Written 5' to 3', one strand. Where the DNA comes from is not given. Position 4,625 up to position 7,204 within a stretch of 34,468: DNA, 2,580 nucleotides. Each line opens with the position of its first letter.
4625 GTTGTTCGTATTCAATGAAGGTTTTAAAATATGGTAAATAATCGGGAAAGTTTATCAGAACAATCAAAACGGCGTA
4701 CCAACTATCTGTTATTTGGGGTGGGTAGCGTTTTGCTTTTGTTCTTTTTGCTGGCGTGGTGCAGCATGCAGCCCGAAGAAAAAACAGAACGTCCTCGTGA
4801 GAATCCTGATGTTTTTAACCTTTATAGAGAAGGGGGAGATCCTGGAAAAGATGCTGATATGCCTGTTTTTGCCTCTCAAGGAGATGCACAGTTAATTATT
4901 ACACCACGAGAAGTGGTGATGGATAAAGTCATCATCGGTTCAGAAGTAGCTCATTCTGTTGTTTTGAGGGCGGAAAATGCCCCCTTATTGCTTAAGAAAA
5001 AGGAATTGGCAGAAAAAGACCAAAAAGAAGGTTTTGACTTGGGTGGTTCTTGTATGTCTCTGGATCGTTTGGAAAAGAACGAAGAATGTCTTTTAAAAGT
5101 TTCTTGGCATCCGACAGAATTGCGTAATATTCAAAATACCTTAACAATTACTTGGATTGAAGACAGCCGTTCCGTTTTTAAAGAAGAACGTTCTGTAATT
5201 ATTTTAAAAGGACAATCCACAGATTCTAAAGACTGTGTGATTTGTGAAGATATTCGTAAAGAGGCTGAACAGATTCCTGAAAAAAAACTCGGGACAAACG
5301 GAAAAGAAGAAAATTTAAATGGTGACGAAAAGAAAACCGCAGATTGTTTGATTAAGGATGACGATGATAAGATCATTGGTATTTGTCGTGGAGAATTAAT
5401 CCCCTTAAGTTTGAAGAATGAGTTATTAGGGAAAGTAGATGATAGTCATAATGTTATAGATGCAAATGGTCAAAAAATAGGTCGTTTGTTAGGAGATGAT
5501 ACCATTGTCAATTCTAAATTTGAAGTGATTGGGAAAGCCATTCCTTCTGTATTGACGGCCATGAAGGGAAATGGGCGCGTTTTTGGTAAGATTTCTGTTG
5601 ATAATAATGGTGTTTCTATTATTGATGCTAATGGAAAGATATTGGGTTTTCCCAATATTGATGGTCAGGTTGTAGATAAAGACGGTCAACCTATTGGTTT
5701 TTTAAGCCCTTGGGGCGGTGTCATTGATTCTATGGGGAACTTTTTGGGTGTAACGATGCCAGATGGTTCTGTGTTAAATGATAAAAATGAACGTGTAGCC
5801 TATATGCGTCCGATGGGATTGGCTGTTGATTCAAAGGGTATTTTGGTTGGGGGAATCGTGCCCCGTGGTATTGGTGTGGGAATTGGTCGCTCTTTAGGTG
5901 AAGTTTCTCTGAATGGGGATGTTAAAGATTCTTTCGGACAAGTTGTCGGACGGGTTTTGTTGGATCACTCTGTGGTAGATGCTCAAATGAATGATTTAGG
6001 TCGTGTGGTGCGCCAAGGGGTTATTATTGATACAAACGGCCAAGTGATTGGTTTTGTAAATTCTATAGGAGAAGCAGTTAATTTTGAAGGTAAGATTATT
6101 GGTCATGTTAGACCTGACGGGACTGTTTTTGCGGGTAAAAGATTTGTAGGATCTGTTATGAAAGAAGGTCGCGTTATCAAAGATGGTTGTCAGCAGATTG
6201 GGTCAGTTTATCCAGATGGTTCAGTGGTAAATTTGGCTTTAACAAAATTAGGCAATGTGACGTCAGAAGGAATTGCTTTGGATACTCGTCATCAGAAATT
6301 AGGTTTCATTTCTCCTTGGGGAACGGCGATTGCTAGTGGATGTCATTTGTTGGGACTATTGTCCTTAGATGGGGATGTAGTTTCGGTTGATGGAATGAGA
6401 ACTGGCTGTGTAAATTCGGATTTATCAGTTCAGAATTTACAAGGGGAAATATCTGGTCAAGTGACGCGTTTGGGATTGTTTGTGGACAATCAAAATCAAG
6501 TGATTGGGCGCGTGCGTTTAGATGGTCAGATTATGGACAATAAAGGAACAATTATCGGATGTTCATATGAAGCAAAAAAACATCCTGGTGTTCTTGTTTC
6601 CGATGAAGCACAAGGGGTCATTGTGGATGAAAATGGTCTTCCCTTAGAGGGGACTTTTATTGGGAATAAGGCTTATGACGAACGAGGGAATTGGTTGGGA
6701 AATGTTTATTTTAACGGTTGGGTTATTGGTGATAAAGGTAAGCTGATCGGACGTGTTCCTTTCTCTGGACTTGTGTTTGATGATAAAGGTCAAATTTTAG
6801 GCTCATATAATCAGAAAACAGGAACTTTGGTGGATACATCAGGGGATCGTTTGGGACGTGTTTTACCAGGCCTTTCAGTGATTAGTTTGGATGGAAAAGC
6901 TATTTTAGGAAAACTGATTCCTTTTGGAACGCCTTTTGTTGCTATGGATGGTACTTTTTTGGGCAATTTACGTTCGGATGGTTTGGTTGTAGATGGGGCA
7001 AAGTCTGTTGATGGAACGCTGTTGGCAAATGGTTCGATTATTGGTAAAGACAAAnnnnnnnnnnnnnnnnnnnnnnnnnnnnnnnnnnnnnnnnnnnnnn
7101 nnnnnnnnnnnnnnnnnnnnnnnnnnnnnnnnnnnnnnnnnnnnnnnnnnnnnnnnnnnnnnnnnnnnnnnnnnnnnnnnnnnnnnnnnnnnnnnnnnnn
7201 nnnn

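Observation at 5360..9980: Novel 16-18-residue Gly/Asp repeat (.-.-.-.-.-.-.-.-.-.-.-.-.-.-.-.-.), ~80 tandem copies, diverged at DNA level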

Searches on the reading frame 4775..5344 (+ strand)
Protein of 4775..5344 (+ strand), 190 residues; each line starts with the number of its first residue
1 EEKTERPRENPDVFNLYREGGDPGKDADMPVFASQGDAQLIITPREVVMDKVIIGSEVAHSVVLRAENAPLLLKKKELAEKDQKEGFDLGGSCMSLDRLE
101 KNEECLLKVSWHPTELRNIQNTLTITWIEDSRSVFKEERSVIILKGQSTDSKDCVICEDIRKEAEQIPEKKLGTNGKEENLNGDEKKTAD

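Call 53: search_protein_families(library=pfam, proteins=[window:4775-5344:+], max_evalue=0.1)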
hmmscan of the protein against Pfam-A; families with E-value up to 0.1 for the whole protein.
window:4775-5344:+ (190 aa): 2 families
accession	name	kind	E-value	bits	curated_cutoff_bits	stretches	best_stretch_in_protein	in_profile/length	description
PF22073.2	Cep192_D4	-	0.0066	17.1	35.5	1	42-133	6-101/112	Cep192 domain 4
PF15780.11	ASH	-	0.018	15.6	27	1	47-126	14-89/98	Abnormal spindle-like microcephaly-assoc'd, ASPM-SPD-2-Hydin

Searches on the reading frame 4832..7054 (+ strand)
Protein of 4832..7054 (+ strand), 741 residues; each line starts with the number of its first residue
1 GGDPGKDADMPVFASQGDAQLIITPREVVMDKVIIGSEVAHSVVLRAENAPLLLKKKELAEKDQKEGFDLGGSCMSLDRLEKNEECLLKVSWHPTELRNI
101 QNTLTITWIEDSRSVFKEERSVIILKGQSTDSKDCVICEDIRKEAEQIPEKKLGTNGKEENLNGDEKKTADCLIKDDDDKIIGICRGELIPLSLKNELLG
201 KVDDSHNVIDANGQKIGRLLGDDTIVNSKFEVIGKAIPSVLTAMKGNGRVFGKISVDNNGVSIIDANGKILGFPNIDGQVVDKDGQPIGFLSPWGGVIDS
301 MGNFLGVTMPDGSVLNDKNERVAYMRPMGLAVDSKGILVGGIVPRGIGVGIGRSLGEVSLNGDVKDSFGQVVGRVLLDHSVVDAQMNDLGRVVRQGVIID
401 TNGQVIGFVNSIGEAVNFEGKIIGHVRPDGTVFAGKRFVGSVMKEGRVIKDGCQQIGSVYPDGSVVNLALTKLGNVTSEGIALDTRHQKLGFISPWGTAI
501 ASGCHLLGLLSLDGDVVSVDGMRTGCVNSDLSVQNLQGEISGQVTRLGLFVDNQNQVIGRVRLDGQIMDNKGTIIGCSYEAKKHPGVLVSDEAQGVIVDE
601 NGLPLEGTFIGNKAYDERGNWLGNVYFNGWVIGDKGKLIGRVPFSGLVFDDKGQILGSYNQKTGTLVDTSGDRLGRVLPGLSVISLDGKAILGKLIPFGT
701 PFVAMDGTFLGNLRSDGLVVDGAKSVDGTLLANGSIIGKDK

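Call 27: find_related_loci(query=A1, collection=genome_contigs, flank=10000)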
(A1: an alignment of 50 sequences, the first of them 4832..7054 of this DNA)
Query A1 (741 aa) in genome_contigs; peptide patterns used: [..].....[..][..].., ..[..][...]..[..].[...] (x = any residue, [..] = any of these).
334 stretches matched a pattern; 176 encode a relative of the query (tblastn E <= 1e-3); the best 80 are kept; 76 distinct loci.
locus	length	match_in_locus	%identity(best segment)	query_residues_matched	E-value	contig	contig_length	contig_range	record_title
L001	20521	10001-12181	58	2-737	0e+0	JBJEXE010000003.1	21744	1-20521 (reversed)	MAG: Alphaproteobacteria bacterium isolate LOHA11_bin.025 NODE_1047_length_21744_cov_6.300337, whole genome shotgun sequ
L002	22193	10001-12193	57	6-737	0e+0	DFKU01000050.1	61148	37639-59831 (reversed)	MAG TPA_asm: Alphaproteobacteria bacterium UBA3637 UBA3637_contig_50290, whole genome shotgun sequence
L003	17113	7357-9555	57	8-740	0e+0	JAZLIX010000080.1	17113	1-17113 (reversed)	MAG: Alphaproteobacteria bacterium isolate T1900044969_TA20190031.MAGScoT_cleanbin_000037 SGB_4026_k141_1750079, whole g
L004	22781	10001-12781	46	12-738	0e+0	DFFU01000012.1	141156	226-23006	MAG TPA_asm: Alphaproteobacteria bacterium UBA3768 UBA3768_contig_24104, whole genome shotgun sequence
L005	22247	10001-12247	43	5-736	0e+0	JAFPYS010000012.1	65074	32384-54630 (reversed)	MAG: Alphaproteobacteria bacterium isolate RGIG1596 Goat_Abomasum.Co__c1745031, whole genome shotgun sequence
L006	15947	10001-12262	44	7-737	0e+0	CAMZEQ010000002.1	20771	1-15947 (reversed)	MAG TPA_asm: uncultured Alphaproteobacteria bacterium isolate SRR10912534_bin.114_metaWRAP_v1.3_MAG genome assembly, con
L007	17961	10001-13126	44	15-737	0e+0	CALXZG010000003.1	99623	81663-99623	MAG: uncultured Alphaproteobacteria bacterium isolate BRZ_KG__bin33 genome assembly, contig: BRZ_KG__NODE_223_length_996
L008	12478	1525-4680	42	1-739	0e+0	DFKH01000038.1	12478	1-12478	MAG TPA_asm: Alphaproteobacteria bacterium UBA3650 UBA3650_contig_306059, whole genome shotgun sequence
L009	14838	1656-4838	43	15-740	0e+0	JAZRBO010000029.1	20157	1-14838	MAG: Alphaproteobacteria bacterium isolate T1900045126_TC20190120.MAGScoT_cleanbin_000006 SGB_4864_k141_958145, whole ge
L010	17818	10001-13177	42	5-740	0e+0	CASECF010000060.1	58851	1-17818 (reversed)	uncultured Alphaproteobacteria bacterium isolate CO.O65.metabat-bins.242 genome assembly, contig: CO.O65.metabat-bins.24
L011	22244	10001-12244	42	5-740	0e+0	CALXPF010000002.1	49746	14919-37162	MAG: uncultured Alphaproteobacteria bacterium isolate BRZ_FB__bin41 genome assembly, contig: BRZ_FB__NODE_915_length_497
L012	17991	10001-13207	43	9-739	0e+0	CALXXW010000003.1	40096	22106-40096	MAG: uncultured Alphaproteobacteria bacterium isolate E20__bin339 genome assembly, contig: E20__k127_3199977, whole geno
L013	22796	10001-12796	43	7-740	0e+0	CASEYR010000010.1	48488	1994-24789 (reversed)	uncultured Alphaproteobacteria bacterium isolate B5_L1_362362_idba_bin.105 genome assembly, contig: B5_L1_362362_idba_bi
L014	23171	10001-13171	41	6-739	1e-180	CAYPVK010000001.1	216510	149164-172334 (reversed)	MAG TPA_asm: uncultured Lactobacillales bacterium isolate SRP313737_co1_115 genome assembly, contig: NODE_38_length_2165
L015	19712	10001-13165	43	17-739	1e-176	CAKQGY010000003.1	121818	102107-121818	MAG: uncultured Alphaproteobacteria bacterium isolate REFINED_METABAT215_TOP10_CONTIGS_1500_ASSEMBLY_K77_MERGED__Hadza_M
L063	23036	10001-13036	26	16-741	3e-56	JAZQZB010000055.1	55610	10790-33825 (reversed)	MAG: Alphaproteobacteria bacterium isolate T1900045158_TC20190152.MAGScoT_cleanbin_000010 SGB_5000_k141_2342367, whole g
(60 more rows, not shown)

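Call 36: predict_structure(alignment_id=A1)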
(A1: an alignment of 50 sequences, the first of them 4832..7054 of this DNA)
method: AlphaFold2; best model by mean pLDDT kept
length: 741 residues; sequences in the alignment: 50
mean_pLDDT: 89.3   pTM: 0.76
mean pLDDT of the five models: 89.3, 88.7, 87.2, 86.9, 86.8
residues with pLDDT >= 90: 522; 70-90: 177; 50-70: 16; < 50: 26
segments of 3 or more residues with pLDDT < 50: 1-13, 133-144
pLDDT, mean of each block of 10 residues (from residue 1): 41 63 93 85 93 94 84 92 94 89 95 87 93 46 54 92 84 90 92 96 92 93 91 95 94 91 95 96 95 96 96 95 96 94 96 91 93 95 94 95 92 88 93 92 94 91 95 93 90 94 93 91 90 90 92 90 93 90 76 87 90 90 91 91 95 93 89 92 94 94 88 87 80 83 46
secondary structure, 60 per line:
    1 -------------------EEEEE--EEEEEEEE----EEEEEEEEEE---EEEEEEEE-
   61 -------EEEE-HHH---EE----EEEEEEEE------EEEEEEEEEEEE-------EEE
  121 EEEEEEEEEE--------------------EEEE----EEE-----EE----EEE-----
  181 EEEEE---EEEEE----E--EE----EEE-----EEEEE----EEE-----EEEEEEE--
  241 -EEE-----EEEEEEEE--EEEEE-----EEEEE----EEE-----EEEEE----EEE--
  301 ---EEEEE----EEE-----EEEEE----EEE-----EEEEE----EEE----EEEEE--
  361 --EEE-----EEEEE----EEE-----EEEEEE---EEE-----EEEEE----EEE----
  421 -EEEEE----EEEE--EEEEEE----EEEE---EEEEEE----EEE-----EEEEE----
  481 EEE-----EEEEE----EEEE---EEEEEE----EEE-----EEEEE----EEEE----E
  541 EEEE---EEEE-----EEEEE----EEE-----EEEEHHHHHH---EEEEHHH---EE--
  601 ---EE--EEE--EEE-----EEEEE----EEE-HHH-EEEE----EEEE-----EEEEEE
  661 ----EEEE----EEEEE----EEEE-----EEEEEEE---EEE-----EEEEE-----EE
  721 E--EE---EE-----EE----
elements in order (helices of 4 or more, strands of 3 or more residues): E20-24 E27-34 E39-48 E52-59 E68-71 E85-92 E99-110 E118-130 E151-154 E159-161 E173-175 E181-185 E189-193 E207-209 E215-219 E224-226 E232-238 E242-244 E250-257 E260-264 E270-274 E279-281 E287-291 E296-298 E304-308 E313-315 E321-325 E330-332 E338-342 E347-349 E354-358 E363-365 E371-375 E380-382 E388-393 E397-399 E405-409 E414-416 E422-426 E431-434 E437-442 E447-450 E454-459 E464-466 E472-476 E481-483 E489-493 E498-501 E505-510 E515-517 E523-527 E532-535 E540-544 E548-551 E557-561 E566-568 E574-577 H578-583 E587-590 E608-610 E613-615 E621-625 E630-632 E638-641 E646-649 E655-660 E665-668 E673-677 E682-685 E691-697 E701-703 E709-713 E719-721

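Call 39: fold_search(model_id=the predicted structure, library=pdb)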
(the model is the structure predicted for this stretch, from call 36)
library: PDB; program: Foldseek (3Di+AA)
matches with E <= 10: 1657; with E <= 0.001: 97
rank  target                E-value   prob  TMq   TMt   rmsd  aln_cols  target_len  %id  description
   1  8fia_A                7.2e-07  0.44  0.09  0.05  30.1       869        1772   10  The structure of fly Teneurin self assembly (released 2023-05-03)
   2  4aq1_C                1.2e-05  1.00  0.12  0.14  20.4       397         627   11  Structure of the SbsB S-layer protein of Geobacillus stearothermophilus PV72p2 in complex with nanobody KB6 (released 2012-06-13)
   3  6fvi                  1.5e-05  1.00  0.12  0.57   5.7       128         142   11  ASH / PapD-like domain of human CEP192 (PapD-like domain 7) (released 2019-03-20)
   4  7som_J                1.6e-05  1.00  0.13  0.14   6.1       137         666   12  Ciliary C2 central pair apparatus isolated from Chlamydomonas reinhardtii (released 2022-04-13)
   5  4lk4                  1.9e-05  1.00  0.12  0.27   2.9       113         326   16  Structure of Vibrio cholerae VesB protease (released 2014-02-05)
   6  7ptb                  3.4e-05  1.00  0.13  0.30   3.2       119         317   19  Crystal structure of the SPD-2 domain of human CEP192 (released 2022-04-06)
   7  7sqc_O1               3.4e-05  1.00  0.13  0.15   3.1       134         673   13  Ciliary C1 central pair apparatus isolated from Chlamydomonas reinhardtii (released 2022-04-13)
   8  9ijj_E                3.6e-05  1.00  0.12  0.18   2.3       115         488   18  In situ structure of the central apparatus in mouse sperm axoneme. (released 2025-06-04)
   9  3qbt_F                3.6e-05  1.00  0.12  0.54   4.2       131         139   12  Crystal structure of OCRL1 540-678 in complex with Rab8a:GppNHp (released 2011-03-23)
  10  3f65_B                3.6e-05  1.00  0.12  0.40  17.8       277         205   13  The F4 fimbrial chaperone FaeE does not self-cap its interactive surfaces (released 2009-05-19)
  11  4aq1_A                3.6e-05  0.97  0.12  0.13  22.2       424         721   10  Structure of the SbsB S-layer protein of Geobacillus stearothermophilus PV72p2 in complex with nanobody KB6 (released 2012-06-13)
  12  9ijj_C                3.8e-05  1.00  0.12  0.09   2.3       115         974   18  In situ structure of the central apparatus in mouse sperm axoneme. (released 2025-06-04)
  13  3gew_C                3.8e-05  1.00  0.13  0.41  18.9       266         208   14  FaeE-FaeG chaperone-major pilin complex of F4 ad fimbriae (released 2009-10-20)
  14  9ijj_4I               4.1e-05  1.00  0.12  0.03   3.2       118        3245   18  In situ structure of the central apparatus in mouse sperm axoneme. (released 2025-06-04)
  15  2e6j_MODEL_1_A        4.3e-05  1.00  0.12  0.69   3.5       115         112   14  Solution structure of the C-terminal PapD-like domain from human HYDIN protein (released 2007-07-03)
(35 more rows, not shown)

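Call 48: search_protein_families(library=pfam, proteins=[L002:91-1239:+, L002:1251-2309:+, L002:2317-3171:+, L002:3146-4024:+, L002:4027-4863:+, L002:4872-6431:+, L063:769-2184:+, L063:2199-6353:+, L063:9767-13069:+, L063:13069-17823:+], max_evalue=0.01)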
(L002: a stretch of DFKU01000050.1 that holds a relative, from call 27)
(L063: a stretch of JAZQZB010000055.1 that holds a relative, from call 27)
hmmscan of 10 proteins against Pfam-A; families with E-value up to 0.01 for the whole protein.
L002:91-1239:+ (382 aa): 0 families

L002:1251-2309:+ (352 aa): 0 families

L002:2317-3171:+ (284 aa): 0 families

L002:3146-4024:+ (292 aa): 0 families

L002:4027-4863:+ (278 aa): 0 families

L002:4872-6431:+ (519 aa): 0 families

L063:769-2184:+ (471 aa): 0 families

L063:2199-6353:+ (1384 aa): 0 families

L063:9767-13069:+ (1100 aa): 6 families
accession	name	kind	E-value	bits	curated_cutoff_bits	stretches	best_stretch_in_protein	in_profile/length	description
PF21785.3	Bflower_2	-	5.3e-60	200.6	38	10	226-316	10-96/112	5-fold beta-flower protein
PF21784.3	Bflower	-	5.5e-24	85.2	25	2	271-331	3-61/116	4-fold beta flower protein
PF12396.14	DUF3659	-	5.4e-22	77.9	24.8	4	282-333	8-55/61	Protein of unknown function (DUF3659)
PF05593.20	RHS_repeat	-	1.5e-13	51.2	22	0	403-439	2-37/38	RHS Repeat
PF23623.1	GBD_IRG7_N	-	0.0016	19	27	0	424-468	9-53/95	IRG7 N-terminal galactose binding domain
PF15780.11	ASH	-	0.0023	18.5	27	1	93-164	16-84/98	Abnormal spindle-like microcephaly-assoc'd, ASPM-SPD-2-Hydin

L063:13069-17823:+ (1584 aa): 4 families
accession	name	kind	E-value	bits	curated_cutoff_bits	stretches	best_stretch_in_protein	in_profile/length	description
PF21785.3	Bflower_2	-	7.1e-52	174.4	38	7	565-662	3-96/112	5-fold beta-flower protein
PF03743.19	TrbI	-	9.9e-34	117.3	35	1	1283-1473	2-188/188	Bacterial conjugation TrbI-like protein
PF12396.14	DUF3659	-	1.1e-18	67.2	24.8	4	946-988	7-55/61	Protein of unknown function (DUF3659)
PF21784.3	Bflower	-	7.5e-14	52.5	25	0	925-977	7-59/116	4-fold beta flower protein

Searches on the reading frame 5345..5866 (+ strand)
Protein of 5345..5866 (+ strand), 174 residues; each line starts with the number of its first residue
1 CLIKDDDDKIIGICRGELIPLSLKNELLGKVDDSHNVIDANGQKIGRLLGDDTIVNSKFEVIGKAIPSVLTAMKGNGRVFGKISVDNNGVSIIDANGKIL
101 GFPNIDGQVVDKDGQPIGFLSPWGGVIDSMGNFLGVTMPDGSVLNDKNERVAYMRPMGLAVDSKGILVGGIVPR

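Call 53: search_protein_families(library=pfam, proteins=[window:5345-5866:+], max_evalue=0.1)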
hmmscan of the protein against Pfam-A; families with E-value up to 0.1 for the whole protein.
window:5345-5866:+ (174 aa): 3 families
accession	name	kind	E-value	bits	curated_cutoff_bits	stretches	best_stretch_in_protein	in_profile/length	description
PF21785.3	Bflower_2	-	1.1e-13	51.5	38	2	86-155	32-97/112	5-fold beta-flower protein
PF21784.3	Bflower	-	0.00013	22.7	25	1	93-155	4-64/116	4-fold beta flower protein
PF12396.14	DUF3659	-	0.027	14.8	24.8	0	104-118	9-23/61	Protein of unknown function (DUF3659)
